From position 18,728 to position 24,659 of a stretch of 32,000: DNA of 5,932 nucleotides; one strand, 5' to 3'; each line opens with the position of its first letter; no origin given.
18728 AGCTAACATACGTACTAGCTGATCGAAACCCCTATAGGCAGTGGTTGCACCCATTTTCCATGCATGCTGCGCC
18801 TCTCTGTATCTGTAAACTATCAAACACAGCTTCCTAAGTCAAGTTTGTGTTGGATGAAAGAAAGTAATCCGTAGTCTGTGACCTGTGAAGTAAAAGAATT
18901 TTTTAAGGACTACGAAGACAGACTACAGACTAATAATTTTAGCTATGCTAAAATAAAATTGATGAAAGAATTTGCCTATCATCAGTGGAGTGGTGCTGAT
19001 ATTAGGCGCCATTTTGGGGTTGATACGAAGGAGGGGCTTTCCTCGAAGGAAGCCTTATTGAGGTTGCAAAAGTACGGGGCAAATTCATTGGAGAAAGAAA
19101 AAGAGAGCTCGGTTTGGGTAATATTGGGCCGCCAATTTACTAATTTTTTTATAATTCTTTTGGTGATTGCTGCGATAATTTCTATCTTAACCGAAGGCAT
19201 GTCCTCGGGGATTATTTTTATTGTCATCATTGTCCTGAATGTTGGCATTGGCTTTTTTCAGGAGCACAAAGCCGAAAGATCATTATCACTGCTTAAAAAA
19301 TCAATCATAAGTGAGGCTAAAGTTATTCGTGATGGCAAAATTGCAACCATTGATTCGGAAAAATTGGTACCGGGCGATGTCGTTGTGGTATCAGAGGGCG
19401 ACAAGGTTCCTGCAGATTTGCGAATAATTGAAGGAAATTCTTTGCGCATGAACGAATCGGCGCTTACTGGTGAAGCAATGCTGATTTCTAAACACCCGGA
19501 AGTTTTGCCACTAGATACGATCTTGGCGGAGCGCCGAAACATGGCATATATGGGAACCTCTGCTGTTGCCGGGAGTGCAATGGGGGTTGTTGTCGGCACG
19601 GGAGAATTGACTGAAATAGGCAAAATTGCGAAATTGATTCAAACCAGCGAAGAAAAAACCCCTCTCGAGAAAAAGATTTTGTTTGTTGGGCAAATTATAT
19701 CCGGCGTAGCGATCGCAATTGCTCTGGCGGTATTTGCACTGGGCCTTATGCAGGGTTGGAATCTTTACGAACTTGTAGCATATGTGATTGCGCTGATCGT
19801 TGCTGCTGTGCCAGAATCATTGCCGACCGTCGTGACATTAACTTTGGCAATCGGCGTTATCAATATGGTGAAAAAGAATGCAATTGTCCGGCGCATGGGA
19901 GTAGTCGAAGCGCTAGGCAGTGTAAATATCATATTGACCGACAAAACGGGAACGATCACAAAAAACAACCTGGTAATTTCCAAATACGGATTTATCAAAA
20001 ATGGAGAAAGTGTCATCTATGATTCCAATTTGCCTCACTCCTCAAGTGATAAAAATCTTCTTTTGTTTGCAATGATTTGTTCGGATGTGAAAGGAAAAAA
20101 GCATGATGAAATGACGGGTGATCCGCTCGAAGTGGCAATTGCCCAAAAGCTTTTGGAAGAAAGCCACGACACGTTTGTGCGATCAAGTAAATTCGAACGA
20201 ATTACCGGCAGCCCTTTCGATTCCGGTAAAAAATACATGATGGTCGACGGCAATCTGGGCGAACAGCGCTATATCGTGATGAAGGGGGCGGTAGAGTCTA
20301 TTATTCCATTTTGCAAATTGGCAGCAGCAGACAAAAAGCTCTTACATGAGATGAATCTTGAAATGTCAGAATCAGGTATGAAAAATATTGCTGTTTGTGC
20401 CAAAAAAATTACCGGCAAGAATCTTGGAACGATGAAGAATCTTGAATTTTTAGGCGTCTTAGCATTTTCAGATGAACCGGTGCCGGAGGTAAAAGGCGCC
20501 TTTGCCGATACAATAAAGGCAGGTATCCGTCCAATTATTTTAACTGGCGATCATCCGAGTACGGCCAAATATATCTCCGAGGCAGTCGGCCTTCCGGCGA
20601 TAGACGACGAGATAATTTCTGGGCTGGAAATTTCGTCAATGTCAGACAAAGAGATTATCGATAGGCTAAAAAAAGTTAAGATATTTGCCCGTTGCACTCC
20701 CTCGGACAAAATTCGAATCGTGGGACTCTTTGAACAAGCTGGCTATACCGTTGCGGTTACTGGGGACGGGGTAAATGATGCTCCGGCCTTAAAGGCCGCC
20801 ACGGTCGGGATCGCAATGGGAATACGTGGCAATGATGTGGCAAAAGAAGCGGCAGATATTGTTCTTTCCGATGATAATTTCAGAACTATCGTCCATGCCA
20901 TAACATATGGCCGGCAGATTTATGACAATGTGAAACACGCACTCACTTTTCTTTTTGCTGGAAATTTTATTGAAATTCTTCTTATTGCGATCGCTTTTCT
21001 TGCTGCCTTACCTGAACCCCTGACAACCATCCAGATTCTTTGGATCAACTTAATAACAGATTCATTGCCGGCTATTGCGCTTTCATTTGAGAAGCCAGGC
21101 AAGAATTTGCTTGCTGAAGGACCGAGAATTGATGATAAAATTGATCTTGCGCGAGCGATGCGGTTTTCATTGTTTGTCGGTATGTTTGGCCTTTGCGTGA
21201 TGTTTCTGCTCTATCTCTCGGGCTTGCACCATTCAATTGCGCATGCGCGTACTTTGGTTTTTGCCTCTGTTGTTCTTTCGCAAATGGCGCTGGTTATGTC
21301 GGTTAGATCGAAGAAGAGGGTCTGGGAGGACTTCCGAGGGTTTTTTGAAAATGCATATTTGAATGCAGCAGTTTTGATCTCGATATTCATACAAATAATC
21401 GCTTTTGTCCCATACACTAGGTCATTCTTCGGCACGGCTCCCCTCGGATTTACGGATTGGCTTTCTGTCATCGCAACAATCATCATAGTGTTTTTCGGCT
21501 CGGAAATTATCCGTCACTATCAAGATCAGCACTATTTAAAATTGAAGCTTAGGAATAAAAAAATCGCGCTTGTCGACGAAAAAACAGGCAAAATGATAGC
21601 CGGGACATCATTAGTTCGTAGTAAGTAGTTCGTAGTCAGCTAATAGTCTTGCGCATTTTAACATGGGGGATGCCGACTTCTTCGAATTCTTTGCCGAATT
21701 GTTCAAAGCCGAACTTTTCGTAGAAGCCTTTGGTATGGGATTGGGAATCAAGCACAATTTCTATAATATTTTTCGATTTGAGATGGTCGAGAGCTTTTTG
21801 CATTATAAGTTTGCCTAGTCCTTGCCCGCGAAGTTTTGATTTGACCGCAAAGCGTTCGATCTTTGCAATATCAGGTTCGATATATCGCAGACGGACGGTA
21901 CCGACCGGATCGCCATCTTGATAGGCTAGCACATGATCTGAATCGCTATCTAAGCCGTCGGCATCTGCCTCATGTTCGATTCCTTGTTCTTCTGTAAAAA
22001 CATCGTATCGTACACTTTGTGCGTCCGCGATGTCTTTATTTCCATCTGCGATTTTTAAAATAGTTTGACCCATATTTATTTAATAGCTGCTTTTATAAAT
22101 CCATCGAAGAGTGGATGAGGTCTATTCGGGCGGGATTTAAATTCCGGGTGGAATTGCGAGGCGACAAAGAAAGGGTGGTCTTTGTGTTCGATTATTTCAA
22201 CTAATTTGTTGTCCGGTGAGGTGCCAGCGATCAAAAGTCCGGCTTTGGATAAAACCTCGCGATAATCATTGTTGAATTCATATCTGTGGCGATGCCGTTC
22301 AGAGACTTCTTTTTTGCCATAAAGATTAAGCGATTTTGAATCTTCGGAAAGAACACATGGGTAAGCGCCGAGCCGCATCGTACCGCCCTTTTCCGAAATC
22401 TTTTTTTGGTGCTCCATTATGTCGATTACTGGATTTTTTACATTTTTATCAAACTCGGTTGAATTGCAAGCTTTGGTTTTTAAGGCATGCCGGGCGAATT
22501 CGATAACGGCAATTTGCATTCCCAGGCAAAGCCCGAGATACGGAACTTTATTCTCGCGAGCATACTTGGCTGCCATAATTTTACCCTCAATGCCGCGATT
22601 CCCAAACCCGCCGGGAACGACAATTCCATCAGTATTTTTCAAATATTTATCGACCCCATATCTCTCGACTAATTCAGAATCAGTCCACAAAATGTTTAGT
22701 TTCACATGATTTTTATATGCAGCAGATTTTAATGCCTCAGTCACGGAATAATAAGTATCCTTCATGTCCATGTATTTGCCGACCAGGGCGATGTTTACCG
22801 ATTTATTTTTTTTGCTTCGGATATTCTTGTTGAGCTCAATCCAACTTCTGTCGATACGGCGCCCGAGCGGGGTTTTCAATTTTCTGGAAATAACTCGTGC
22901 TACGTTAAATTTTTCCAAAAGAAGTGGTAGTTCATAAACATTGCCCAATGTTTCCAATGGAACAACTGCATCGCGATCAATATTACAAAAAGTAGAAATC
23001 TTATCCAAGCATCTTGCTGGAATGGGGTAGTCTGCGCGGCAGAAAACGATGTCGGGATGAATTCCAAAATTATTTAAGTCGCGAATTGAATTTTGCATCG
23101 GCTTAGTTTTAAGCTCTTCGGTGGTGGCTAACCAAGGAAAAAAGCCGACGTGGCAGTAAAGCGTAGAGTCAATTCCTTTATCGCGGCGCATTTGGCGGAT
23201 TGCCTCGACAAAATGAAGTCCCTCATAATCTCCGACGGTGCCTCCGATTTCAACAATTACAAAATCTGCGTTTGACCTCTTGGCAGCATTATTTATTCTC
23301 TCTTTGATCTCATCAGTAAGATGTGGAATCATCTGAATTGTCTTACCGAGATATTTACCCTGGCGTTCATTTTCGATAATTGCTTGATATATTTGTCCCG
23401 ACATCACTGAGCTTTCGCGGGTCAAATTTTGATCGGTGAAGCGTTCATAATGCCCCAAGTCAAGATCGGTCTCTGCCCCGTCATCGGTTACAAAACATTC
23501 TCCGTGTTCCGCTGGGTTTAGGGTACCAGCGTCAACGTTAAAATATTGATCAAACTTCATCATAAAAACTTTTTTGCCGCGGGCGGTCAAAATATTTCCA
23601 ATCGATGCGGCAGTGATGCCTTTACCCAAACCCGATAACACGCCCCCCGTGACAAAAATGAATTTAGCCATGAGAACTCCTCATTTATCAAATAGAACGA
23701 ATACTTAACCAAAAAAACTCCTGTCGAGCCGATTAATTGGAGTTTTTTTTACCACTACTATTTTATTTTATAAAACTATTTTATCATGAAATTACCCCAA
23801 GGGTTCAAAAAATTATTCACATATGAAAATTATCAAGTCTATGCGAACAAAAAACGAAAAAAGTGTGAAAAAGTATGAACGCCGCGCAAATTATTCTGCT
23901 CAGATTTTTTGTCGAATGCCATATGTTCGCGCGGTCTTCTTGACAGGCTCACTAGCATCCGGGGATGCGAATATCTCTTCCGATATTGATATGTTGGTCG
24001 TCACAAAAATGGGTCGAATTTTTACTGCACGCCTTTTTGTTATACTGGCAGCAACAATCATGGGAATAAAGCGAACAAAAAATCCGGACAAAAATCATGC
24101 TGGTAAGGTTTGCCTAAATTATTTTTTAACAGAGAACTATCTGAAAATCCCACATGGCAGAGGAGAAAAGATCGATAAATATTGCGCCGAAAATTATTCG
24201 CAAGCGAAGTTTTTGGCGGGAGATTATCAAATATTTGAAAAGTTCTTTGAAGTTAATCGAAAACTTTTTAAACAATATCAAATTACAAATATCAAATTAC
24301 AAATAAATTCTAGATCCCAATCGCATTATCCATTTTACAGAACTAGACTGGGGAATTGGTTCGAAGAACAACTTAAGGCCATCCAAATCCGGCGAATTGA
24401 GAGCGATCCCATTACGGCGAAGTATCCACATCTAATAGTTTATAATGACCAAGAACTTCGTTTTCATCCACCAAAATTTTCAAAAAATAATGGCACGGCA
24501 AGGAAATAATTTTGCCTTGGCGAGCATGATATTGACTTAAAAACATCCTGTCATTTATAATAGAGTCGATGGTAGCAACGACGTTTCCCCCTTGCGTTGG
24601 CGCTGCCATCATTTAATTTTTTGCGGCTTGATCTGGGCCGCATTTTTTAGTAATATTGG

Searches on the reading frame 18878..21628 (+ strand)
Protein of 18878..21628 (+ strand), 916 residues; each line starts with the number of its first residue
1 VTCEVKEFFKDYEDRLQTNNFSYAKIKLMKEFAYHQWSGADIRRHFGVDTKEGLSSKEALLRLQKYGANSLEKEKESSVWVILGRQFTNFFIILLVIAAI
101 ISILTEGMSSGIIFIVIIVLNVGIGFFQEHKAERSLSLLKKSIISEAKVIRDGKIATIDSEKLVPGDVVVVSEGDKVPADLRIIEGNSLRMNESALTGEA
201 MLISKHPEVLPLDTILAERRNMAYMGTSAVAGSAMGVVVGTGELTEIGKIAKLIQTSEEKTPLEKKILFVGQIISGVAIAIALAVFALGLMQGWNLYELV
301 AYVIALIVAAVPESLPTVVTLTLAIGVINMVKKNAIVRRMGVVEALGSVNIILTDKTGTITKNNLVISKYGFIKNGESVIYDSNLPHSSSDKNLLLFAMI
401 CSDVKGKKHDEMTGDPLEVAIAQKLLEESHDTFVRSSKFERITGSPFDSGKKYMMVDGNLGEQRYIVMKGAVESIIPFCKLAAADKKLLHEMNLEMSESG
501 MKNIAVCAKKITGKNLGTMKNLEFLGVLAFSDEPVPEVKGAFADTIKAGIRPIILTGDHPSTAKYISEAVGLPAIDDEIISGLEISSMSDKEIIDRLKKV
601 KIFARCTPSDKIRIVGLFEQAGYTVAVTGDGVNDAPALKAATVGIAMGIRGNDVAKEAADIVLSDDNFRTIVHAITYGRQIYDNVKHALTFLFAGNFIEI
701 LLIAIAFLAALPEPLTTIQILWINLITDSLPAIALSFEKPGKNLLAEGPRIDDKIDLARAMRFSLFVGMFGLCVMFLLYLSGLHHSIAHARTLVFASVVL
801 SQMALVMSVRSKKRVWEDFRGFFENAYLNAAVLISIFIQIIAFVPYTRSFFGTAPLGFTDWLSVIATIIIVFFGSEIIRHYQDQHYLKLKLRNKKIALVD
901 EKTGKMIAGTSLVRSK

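Call 8: search_protein_families(library=pfam, proteins=[window:18878-21628:+])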
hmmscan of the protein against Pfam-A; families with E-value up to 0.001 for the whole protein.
window:18878-21628:+ (916 aa): 6 families
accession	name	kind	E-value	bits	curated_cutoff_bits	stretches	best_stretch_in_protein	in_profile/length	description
PF00122.25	E1-E2_ATPase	-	3e-50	170.7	28.1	1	144-333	4-181/181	E1-E2 ATPase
PF00689.26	Cation_ATPase_C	-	1e-36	126.8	27.3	1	712-879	1-173/175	Cation transporting ATPase, C-terminus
PF00690.31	Cation_ATPase_N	-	3e-20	72.1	20.4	1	35-102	2-69/69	Cation transporter/ATPase, N-terminus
PF00702.32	Hydrolase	-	5.9e-13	50.1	26.4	1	350-641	2-190/191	haloacid dehalogenase-like hydrolase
PF13246.12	Cation_ATPase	-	6.2e-08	33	21.7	1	405-480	12-89/91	Cation transport ATPase (P-type)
PF08282.18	Hydrolase_3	-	2.2e-05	24.8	20.9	1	625-675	206-255/255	haloacid dehalogenase-like hydrolase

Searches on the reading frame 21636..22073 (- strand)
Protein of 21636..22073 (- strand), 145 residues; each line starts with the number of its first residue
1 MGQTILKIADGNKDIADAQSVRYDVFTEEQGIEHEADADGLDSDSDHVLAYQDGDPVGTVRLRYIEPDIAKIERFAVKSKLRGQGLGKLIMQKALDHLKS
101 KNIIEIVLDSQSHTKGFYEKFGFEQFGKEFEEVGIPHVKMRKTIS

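Call 48: search_protein_families(library=pfam, proteins=[window:21636-22073:-], max_evalue=0.001)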
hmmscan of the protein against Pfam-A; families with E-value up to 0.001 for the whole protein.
window:21636-22073:- (145 aa): 7 families
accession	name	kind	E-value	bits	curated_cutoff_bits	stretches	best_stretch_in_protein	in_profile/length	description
PF13673.13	Acetyltransf_10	-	7.7e-23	81.3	23.6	1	37-143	23-127/128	Acetyltransferase (GNAT) domain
PF00583.31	Acetyltransf_1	-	8e-18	65.2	20.7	1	30-123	20-116/116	Acetyltransferase (GNAT) family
PF13508.13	Acetyltransf_7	-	7e-16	58.8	27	1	45-125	3-84/84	Acetyltransferase (GNAT) domain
PF21926.2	FeeM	-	3.1e-07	30.8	27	0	18-64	2-53/158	N-acyl amino acid synthase FeeM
PF13444.12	Acetyltransf_5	-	3.7e-06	28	22.4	1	22-86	2-72/102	Acetyltransferase (GNAT) domain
PF14542.12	Acetyltransf_CG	-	3.7e-05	24.2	30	1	54-103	9-58/80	GCN5-related N-acetyl-transferase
PF13527.13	Acetyltransf_9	-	0.00011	22.7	25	0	16-125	11-126/127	Acetyltransferase (GNAT) domain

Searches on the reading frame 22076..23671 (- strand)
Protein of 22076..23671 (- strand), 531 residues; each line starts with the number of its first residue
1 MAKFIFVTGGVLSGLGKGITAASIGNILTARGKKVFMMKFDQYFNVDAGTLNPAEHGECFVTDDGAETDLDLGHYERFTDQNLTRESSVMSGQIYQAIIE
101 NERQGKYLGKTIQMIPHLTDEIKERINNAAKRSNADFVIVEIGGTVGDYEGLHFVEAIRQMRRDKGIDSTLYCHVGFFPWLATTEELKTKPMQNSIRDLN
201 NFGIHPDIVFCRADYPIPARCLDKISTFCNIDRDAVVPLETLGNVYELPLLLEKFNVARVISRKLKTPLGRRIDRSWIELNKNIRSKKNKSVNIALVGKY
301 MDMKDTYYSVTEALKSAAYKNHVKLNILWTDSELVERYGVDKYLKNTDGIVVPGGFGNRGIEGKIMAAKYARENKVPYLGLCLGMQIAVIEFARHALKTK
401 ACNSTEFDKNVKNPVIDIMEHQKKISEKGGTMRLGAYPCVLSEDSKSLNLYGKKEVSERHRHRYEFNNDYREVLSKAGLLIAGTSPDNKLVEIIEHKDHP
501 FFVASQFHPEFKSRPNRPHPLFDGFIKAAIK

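Call 48: search_protein_families(library=pfam, proteins=[window:22076-23671:-], max_evalue=0.001)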
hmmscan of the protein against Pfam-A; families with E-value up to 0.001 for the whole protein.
window:22076-23671:- (531 aa): 3 families
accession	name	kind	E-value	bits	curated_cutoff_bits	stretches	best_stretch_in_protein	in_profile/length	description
PF06418.20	CTP_synth_N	-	2.4e-112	375.1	26.1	1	3-266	1-264/265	CTP synthase N-terminus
PF00117.34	GATase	-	2.9e-44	151.5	22.8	1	303-527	2-189/190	Glutamine amidotransferase class-I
PF07722.19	Peptidase_C26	-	1.2e-06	28.9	20.5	1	368-510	98-219/219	Peptidase C26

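Call 56: find_related_loci(query=window:22079-23671:-, collection=genome_contigs, flank=10000)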
Query window:22079-23671:- (531 aa) in genome_contigs; peptide patterns used: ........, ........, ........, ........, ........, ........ (x = any residue, [..] = any of these).
85 stretches matched a pattern; 31 encode a relative of the query (tblastn E <= 1e-3); 31 distinct loci.
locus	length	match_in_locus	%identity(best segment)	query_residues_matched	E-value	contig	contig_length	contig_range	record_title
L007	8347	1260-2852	80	1-531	0e+0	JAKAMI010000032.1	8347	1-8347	MAG: bacterium isolate WY5.bin166 NODE_15692_length_8347_cov_1.753406, whole genome shotgun sequence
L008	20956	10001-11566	58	3-530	0e+0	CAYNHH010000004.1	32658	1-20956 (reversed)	MAG TPA_asm: uncultured Candidatus Saccharibacteria bacterium isolate SRP170004_co1_35 genome assembly, contig: NODE_188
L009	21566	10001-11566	56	3-531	0e+0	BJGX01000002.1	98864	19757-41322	Candidatus Saccharibacteria bacterium LBMAG_Ca.Saccharibacteria_epi.bin1 DNA, sequence02, whole genome shotgun sequence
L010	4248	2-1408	54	56-531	2e-177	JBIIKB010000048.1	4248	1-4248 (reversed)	MAG: Candidatus Saccharimonadia bacterium isolate ME2001-10-09pf_3300042861_group1_bin39 Rohwer_bin1541_scaffold_33451_c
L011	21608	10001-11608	49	2-530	2e-167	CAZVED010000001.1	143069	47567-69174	MAG TPA_asm: uncultured Gammaproteobacteria bacterium isolate SRP319275_co5_42 genome assembly, contig: NODE_15_length_1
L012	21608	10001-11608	49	1-530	3e-164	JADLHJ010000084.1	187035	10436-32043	MAG: Candidatus Hydrogenedentota bacterium isolate SJ475 c_000001432074, whole genome shotgun sequence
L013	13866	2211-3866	45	3-530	1e-154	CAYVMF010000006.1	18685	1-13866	MAG TPA_asm: uncultured Candidatus Saccharibacteria bacterium isolate SRP286056_co2_561 genome assembly, contig: NODE_45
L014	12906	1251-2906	44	3-530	2e-153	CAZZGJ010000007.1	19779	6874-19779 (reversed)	MAG TPA_asm: uncultured Candidatus Saccharibacteria bacterium isolate SRP285395_co2_353 genome assembly, contig: NODE_43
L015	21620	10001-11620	45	3-531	3e-151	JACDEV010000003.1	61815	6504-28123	MAG: Patescibacteria group bacterium isolate MGR_bin369 SD2903_NODE_24_length_61815_cov_1.408572, whole genome shotgun s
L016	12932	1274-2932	44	3-531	6e-151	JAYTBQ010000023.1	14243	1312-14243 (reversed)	MAG: Candidatus Paceibacterota bacterium isolate GFS_14379 GFS_14379_22, whole genome shotgun sequence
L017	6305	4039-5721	44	3-531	5e-145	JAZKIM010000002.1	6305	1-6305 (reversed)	MAG: Patescibacteria group bacterium isolate ADI_DC_SW_02_SPN_11032020-bin031_1 DCSW02SPN_B031_1_000000000002, whole gen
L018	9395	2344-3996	44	3-529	8e-145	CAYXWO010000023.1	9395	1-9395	MAG TPA_asm: uncultured Candidatus Saccharibacteria bacterium isolate SRP286056_co2_66 genome assembly, contig: NODE_124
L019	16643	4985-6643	43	3-531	4e-144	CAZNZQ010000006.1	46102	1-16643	MAG TPA_asm: uncultured Candidatus Saccharibacteria bacterium isolate SRP285395_co1_102 genome assembly, contig: NODE_97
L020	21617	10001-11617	45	4-531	1e-141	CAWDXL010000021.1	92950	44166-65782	MAG: Candidatus Parcubacteria bacterium isolate MFD01223.bin.2.9 genome assembly, contig: contig_95107, whole genome sho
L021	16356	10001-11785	41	3-529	2e-138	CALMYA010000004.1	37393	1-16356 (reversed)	MAG TPA_asm: uncultured bacterium isolate SRR6158316_bin.29_CONCOCT_v1.1_MAG genome assembly, contig: ERZ1749643.111, wh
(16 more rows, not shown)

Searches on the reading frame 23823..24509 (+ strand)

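Call 48: search_protein_families(library=pfam, proteins=[window:23823-24509:+], max_evalue=0.001)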
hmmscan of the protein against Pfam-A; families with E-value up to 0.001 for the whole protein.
window:23823-24509:+ (228 aa): 2 families
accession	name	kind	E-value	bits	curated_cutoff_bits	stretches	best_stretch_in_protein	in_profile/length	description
PF01909.29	NTP_transf_2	-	7.2e-07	30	21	1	27-64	6-43/93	Nucleotidyltransferase domain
PF18765.7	Polbeta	-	2.1e-05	25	26.9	1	27-66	5-44/93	Polymerase beta, Nucleotidyltransferase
